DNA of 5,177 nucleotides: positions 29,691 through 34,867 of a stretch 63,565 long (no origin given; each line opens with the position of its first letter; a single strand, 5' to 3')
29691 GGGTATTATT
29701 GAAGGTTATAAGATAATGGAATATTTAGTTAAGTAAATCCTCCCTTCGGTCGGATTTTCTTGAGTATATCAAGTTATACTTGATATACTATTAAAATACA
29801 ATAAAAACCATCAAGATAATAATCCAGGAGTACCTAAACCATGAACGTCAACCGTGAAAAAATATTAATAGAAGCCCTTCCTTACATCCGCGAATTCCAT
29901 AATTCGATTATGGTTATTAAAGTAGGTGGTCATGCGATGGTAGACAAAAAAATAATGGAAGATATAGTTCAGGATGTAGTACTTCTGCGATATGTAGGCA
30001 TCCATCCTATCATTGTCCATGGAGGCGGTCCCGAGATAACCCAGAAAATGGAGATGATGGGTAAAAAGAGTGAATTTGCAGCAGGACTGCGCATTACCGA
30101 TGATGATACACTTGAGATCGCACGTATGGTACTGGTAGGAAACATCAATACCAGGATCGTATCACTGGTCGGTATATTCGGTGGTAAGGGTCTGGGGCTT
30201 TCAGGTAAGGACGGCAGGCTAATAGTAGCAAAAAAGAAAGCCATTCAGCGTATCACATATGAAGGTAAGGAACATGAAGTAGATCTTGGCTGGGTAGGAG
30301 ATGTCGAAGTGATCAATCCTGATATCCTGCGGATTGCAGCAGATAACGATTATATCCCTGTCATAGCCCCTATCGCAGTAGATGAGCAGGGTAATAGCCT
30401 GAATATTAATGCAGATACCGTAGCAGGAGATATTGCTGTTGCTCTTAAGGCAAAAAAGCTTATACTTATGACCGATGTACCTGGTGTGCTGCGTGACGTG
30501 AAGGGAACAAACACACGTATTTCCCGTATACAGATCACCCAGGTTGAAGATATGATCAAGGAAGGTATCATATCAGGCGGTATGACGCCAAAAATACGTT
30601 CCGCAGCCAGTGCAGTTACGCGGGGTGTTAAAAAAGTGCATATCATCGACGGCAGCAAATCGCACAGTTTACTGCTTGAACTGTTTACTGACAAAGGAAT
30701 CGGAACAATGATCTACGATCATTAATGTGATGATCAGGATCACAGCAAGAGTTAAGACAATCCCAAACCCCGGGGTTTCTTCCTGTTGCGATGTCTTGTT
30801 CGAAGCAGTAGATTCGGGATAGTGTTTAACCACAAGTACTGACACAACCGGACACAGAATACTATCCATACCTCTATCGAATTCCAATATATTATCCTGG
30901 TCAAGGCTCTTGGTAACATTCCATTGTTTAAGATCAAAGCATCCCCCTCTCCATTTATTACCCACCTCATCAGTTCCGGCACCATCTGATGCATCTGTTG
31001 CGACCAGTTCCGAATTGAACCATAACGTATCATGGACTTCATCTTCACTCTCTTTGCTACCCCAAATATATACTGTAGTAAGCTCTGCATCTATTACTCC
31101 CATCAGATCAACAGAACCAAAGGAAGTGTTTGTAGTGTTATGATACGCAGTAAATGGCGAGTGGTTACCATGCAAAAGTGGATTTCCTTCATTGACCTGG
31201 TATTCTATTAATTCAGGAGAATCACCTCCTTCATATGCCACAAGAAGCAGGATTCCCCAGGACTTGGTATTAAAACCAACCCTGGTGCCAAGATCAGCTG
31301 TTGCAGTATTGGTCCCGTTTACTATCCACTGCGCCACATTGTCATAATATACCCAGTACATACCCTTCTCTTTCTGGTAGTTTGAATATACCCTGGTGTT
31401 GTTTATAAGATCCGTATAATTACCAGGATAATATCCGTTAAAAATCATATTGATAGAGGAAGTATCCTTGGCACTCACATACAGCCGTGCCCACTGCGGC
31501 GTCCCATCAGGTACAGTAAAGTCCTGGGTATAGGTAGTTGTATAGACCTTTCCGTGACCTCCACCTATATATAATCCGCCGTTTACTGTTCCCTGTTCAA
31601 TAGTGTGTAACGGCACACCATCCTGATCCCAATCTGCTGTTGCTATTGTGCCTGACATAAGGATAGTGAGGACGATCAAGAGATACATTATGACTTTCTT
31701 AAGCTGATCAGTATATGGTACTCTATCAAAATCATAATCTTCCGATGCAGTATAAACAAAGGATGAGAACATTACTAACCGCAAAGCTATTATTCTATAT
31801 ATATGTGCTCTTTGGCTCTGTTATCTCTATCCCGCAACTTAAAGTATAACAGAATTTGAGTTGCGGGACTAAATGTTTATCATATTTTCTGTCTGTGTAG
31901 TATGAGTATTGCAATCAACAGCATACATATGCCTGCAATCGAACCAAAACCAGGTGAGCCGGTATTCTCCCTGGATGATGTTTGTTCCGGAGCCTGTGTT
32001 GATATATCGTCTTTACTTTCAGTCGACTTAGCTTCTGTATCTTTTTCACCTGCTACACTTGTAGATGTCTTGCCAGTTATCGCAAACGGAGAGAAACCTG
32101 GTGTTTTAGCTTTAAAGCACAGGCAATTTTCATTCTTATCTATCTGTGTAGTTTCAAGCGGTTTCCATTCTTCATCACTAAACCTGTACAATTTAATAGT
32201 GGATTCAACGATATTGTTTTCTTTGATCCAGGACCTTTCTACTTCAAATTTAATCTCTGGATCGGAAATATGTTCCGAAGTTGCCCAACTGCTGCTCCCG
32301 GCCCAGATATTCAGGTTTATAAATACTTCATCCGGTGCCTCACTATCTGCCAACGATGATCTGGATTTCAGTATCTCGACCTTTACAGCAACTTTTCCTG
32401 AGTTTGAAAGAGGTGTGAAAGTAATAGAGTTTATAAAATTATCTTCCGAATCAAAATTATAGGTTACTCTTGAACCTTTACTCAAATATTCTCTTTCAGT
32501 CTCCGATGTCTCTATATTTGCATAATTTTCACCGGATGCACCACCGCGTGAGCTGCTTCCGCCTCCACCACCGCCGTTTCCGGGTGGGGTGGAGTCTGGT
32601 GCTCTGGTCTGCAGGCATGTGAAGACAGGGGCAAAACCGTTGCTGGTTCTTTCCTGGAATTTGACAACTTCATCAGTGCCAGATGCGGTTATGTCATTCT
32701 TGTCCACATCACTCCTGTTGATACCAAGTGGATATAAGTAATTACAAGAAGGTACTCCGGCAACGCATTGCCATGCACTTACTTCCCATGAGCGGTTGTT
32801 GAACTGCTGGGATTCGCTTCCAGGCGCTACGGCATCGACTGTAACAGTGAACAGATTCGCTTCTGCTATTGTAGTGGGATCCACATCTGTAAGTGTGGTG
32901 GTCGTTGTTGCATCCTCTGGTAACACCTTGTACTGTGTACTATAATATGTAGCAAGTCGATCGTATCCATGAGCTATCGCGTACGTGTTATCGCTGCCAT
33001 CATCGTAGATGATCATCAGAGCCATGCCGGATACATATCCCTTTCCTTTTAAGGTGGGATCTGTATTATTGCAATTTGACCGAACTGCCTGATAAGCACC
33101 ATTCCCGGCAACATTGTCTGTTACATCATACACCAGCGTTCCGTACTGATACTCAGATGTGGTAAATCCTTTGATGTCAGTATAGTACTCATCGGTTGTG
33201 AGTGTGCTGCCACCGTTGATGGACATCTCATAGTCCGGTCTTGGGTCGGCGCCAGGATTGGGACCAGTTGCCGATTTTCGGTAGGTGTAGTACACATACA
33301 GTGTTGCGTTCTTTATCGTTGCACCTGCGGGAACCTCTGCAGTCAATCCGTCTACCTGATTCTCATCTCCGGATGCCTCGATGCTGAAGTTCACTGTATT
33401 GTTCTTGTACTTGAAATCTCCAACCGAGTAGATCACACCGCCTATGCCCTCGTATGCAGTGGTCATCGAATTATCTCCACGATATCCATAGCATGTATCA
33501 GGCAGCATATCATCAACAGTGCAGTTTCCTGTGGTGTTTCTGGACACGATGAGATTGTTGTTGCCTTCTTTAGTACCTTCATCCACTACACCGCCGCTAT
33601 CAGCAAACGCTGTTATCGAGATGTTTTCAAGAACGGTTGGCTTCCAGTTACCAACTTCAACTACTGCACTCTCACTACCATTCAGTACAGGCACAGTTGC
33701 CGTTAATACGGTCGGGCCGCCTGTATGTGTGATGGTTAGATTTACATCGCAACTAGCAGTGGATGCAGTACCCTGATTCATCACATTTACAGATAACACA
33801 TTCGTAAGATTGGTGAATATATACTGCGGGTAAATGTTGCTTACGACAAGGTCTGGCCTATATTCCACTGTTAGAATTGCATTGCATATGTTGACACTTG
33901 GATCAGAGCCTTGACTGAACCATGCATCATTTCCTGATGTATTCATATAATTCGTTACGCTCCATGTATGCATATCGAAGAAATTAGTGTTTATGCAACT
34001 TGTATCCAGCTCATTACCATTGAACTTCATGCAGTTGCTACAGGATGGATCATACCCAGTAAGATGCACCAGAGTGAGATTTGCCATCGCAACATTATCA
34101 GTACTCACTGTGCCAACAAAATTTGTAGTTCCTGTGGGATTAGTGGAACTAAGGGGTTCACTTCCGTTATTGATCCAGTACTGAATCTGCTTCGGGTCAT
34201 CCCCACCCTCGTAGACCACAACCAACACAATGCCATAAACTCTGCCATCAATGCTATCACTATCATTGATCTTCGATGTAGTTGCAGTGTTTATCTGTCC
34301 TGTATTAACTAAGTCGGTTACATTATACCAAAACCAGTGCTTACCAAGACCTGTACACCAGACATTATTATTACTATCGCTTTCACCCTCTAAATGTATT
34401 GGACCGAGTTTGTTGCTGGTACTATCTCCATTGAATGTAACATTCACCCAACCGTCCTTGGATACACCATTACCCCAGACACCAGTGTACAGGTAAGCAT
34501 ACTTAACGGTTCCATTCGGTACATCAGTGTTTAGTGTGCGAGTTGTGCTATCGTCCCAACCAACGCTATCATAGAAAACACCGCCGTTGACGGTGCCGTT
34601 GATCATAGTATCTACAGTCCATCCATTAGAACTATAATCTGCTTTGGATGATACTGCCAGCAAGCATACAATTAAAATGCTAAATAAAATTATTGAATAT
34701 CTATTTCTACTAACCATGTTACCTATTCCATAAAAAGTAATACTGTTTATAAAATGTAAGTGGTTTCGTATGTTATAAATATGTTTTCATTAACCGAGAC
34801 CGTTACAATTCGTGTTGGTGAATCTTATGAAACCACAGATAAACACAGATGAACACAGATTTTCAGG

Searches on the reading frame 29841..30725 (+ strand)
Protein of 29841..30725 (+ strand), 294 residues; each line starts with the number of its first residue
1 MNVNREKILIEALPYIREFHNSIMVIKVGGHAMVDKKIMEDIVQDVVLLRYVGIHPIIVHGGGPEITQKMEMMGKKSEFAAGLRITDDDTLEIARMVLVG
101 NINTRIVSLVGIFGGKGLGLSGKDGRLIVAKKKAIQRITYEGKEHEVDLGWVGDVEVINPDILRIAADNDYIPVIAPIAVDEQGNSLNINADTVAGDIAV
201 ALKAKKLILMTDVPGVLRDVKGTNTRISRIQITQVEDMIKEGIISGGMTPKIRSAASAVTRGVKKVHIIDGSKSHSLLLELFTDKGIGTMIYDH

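Call 83: search_protein_families(library=pfam, max_evalue=0.0001, proteins=[window:29841-30725:+])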
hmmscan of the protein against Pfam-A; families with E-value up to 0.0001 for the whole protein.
window:29841-30725:+ (294 aa): 1 family
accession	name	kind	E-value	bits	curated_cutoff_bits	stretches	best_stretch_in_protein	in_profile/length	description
PF00696.33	AA_kinase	-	1.5e-48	166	24.9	1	23-270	2-234/234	Amino acid kinase family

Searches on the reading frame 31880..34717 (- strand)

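Call 33: search_protein_families(library=pfam, max_evalue=0.001, proteins=[window:31880-34717:-])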
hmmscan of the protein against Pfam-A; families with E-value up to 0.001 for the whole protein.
window:31880-34717:- (945 aa): 2 families
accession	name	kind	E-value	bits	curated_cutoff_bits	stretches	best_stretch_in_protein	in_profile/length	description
PF11824.13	DUF3344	-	1.6e-72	244.9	27.2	2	35-285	8-275/275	Protein of unknown function (DUF3344)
PF07705.17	CARDB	-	2.4e-11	44.1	22.7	1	287-389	1-99/101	CARDB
